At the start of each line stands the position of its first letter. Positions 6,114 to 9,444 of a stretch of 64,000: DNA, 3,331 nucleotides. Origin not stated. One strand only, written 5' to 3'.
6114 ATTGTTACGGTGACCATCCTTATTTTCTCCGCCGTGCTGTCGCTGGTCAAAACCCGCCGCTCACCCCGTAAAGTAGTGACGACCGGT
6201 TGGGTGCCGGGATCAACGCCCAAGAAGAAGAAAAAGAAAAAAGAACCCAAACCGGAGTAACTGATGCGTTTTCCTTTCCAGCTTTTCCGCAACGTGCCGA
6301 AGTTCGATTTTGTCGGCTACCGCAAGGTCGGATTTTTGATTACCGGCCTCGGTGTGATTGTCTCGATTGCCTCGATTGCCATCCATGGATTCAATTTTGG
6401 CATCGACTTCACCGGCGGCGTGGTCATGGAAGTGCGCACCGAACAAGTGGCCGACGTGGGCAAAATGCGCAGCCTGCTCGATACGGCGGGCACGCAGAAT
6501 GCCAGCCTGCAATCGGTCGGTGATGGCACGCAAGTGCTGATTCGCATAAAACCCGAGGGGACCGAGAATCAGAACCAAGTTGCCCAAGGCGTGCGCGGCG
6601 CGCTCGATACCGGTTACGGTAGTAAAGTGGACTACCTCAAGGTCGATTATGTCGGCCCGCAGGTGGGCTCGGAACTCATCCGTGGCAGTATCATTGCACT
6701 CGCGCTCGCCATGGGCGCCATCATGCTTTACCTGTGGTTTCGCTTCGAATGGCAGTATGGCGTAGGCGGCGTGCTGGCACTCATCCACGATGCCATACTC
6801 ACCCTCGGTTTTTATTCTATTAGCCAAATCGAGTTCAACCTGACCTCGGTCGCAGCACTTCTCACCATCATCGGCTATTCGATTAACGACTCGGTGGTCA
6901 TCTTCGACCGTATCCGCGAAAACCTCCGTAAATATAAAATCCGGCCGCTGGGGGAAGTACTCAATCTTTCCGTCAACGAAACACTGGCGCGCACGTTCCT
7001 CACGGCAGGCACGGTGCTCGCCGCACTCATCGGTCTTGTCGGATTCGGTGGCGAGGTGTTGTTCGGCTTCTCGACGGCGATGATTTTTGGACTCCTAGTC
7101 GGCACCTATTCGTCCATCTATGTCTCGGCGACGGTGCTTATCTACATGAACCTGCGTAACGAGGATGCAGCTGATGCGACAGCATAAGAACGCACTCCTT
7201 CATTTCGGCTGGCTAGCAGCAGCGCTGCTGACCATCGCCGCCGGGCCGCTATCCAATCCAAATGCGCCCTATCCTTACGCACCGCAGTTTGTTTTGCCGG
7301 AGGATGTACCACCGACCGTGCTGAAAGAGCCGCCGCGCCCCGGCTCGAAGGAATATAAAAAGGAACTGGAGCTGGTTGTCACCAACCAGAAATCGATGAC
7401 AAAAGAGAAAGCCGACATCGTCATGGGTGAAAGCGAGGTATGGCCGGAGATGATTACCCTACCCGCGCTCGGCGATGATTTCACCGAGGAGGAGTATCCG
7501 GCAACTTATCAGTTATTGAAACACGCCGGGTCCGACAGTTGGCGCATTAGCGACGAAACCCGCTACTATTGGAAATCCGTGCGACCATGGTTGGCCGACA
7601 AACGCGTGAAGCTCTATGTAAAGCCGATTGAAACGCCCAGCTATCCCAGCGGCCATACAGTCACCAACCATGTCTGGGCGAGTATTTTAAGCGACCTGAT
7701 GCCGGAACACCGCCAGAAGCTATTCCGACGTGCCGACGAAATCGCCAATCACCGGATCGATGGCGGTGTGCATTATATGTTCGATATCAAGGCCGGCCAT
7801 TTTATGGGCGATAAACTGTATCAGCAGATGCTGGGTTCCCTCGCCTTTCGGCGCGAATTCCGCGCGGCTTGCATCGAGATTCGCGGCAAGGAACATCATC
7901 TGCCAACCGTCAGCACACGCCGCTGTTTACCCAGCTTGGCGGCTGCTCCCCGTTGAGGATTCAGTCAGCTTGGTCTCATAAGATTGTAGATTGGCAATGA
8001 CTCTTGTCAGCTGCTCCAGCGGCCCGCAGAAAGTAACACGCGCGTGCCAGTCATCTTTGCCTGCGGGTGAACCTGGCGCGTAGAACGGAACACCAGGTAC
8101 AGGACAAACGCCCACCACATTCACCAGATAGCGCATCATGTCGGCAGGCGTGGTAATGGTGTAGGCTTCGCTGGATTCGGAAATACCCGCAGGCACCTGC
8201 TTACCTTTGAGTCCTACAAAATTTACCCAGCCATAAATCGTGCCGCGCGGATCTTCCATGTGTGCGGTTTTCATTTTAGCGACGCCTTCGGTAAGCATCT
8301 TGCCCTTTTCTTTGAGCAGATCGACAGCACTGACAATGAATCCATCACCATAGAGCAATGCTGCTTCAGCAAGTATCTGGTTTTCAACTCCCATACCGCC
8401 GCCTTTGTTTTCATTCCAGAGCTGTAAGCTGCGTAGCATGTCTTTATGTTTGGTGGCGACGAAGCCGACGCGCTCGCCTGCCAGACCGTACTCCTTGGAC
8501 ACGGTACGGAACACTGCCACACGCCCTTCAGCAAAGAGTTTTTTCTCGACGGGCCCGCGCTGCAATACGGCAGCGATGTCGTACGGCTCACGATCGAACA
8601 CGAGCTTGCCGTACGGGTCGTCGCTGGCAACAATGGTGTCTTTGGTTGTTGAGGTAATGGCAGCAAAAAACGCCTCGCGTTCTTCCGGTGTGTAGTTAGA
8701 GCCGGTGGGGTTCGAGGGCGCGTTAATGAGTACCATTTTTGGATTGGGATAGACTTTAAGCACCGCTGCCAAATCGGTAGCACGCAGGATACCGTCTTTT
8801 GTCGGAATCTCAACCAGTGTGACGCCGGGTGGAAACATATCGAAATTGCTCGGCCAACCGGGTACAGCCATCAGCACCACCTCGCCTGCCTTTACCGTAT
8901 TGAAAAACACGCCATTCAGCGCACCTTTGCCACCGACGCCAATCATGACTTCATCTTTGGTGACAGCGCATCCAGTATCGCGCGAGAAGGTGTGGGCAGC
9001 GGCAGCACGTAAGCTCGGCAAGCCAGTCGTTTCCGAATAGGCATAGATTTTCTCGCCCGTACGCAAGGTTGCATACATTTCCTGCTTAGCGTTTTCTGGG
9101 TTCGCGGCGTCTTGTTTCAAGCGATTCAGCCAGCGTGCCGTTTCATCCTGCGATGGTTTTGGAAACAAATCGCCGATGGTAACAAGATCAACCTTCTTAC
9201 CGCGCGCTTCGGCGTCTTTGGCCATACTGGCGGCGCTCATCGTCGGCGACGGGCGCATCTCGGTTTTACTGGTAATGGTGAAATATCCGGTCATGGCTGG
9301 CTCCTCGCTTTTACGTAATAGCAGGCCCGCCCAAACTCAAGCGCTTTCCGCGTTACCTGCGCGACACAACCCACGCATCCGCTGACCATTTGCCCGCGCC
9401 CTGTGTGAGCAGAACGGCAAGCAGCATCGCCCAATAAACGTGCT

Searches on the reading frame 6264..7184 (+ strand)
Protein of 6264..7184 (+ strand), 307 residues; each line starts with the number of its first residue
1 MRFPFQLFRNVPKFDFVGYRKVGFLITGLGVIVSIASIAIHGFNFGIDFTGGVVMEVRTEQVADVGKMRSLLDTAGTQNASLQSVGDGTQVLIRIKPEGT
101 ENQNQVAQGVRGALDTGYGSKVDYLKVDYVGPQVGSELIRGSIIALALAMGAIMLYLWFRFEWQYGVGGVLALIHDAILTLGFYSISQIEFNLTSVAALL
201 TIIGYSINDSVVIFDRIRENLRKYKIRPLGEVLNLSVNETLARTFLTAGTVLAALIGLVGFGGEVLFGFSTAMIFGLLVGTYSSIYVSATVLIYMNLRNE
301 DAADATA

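Call 76: find_homologous_proteins(query=window:6264-7184:+, max_evalue=1e-40)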
Query window:6264-7184:+ (307 aa): 7912 proteins with E <= 1e-40 among 8000 candidates; the best 120 are listed.
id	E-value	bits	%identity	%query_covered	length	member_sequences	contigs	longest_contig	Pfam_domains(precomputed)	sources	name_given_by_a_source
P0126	1.4e-191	653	100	100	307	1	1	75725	PF02355.23,PF07549.20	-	-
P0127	4.3e-164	563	83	100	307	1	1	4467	PF02355.23,PF07549.20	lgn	-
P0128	7.1e-163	559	84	99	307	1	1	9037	PF02355.23,PF07549.20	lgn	-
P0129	1.4e-159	548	84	98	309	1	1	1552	PF02355.23,PF07549.20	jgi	jgi:preprotein translocase subunit SecF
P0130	6.9e-159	546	81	100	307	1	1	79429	PF02355.23,PF07549.20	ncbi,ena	-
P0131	1.4e-154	532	80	98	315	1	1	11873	PF02355.23,PF07549.20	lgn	-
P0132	2.1e-153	528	78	100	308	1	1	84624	PF02355.23,PF07549.20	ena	-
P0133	1.1e-152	525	78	100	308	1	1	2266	PF02355.23,PF07549.20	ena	-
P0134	6.8e-151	519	78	98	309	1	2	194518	PF02355.23,PF07549.20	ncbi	ncbi:MAG: protein translocase subunit SecF [Alphaproteobacteria bacterium]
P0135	4.0e-150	517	78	98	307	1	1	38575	PF02355.23,PF07549.20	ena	-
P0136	1.1e-148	512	75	99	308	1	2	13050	PF02355.23,PF07549.20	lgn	-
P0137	2.3e-147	508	73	100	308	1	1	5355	PF02355.23,PF07549.20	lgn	-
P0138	6.1e-147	506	75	98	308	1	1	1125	PF02355.23,PF07549.20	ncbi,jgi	jgi:preprotein translocase subunit SecF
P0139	1.5e-146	505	74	99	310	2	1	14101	PF02355.23,PF07549.20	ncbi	-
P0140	3.3e-146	504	74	100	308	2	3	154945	PF02355.23,PF07549.20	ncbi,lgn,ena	-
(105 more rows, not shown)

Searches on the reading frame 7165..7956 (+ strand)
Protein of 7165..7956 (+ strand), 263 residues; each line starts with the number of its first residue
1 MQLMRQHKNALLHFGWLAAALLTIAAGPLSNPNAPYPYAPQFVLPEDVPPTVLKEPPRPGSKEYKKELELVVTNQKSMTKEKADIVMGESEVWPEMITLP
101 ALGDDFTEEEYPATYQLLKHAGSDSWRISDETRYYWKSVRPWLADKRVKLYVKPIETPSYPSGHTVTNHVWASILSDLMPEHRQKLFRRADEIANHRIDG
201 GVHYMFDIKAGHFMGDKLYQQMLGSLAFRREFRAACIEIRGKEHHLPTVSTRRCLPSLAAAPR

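Call 3: search_protein_families(library=pfam, proteins=[window:7165-7956:+], max_evalue=0.01)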
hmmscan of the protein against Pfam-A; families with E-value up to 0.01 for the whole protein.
window:7165-7956:+ (263 aa): 1 family
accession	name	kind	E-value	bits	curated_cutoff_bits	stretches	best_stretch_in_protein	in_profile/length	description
PF01569.27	PAP2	-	2.8e-07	30.8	27.2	1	134-215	21-114/130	PAP2 superfamily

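Call 4: search_protein_families(library=ncbifam, proteins=[window:7165-7956:+], max_evalue=0.01)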
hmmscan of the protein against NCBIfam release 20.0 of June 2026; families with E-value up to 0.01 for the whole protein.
window:7165-7956:+ (263 aa): 2 families
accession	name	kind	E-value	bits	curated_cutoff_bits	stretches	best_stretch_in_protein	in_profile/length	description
NF045654.1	APhasePhoC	equivalog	3.8e-08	33.1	430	1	100-237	99-241/248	acid phosphatase PhoC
NF047884.1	UdeprDiPSep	equivalog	0.00021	21.3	250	1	131-216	91-177/188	undecaprenyl-diphosphatase SepP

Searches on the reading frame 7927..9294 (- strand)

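Call 3: search_protein_families(library=pfam, proteins=[window:7927-9294:-], max_evalue=0.01)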
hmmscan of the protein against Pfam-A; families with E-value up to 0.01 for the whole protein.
window:7927-9294:- (455 aa): 1 family
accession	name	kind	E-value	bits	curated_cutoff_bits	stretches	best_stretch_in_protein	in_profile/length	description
PF00155.27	Aminotran_1_2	-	8.7e-29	101.3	19.7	1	65-434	17-359/361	Aminotransferase class I and II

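Call 4: search_protein_families(library=ncbifam, proteins=[window:7927-9294:-], max_evalue=0.01)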
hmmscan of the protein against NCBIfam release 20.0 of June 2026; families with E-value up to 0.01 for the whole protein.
window:7927-9294:- (455 aa): 61 families (the best 25 are shown)
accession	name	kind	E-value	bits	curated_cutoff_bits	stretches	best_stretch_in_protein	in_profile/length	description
NF004769.0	PRK06107.1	equivalog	2.6e-38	131.9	617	1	10-402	10-368/402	aspartate transaminase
NF041364.1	GntC_guanitoxin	equivalog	5.5e-29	101.2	415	1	66-432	13-349/356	guanitoxin biosynthesis PLP-dependent (S)-gamma-hydroxy-L-arginine cyclodehydratase GntC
NF004770.0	PRK06108.1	subfamily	1e-28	100.3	422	1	62-362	47-338/396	pyridoxal phosphate-dependent aminotransferase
NF005744.0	PRK07568.1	subfamily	2.1e-26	92.6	389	1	64-357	43-324/398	pyridoxal phosphate-dependent aminotransferase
NF005305.0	PRK06836.1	equivalog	2.5e-24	86.3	376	1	64-284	47-263/396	pyridoxal phosphate-dependent aminotransferase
NF041091.1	asp_aminotase_Arch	equivalog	2.5e-23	82.5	550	1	62-437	38-372/376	aspartate aminotransferase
NF006756.0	PRK09276.1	subfamily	9.8e-23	80.7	507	1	62-358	42-328/387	LL-diaminopimelate aminotransferase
NF006033.0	PRK08175.1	equivalog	1.7e-21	76.7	647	1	62-358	47-333/407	alanine transaminase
TIGR03540.1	DapC_direct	equivalog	1e-20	74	593.25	1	62-359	40-327/383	LL-diaminopimelate aminotransferase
TIGR01141.1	hisC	equivalog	1.2e-18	67.1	276.55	1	56-343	25-282/349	histidinol-phosphate transaminase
NF004611.0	PRK05942.1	equivalog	3.6e-18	65.7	628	1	62-359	46-333/394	aspartate aminotransferase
NF005855.0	PRK07777.1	equivalog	4.2e-17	62.6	553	1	62-440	39-388/391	pyridoxal phosphate-dependent aminotransferase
NF005977.0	PRK08068.1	subfamily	4.5e-17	62.4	494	1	81-358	61-329/391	transaminase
NF052290.2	MocR_like_YczR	exception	4.9e-17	61.8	487.4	1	88-361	139-402/458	MocR-like transcription factor YczR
NF006604.0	PRK09148.1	equivalog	7.2e-17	61.4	648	1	62-358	42-328/406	LL-diaminopimelate aminotransferase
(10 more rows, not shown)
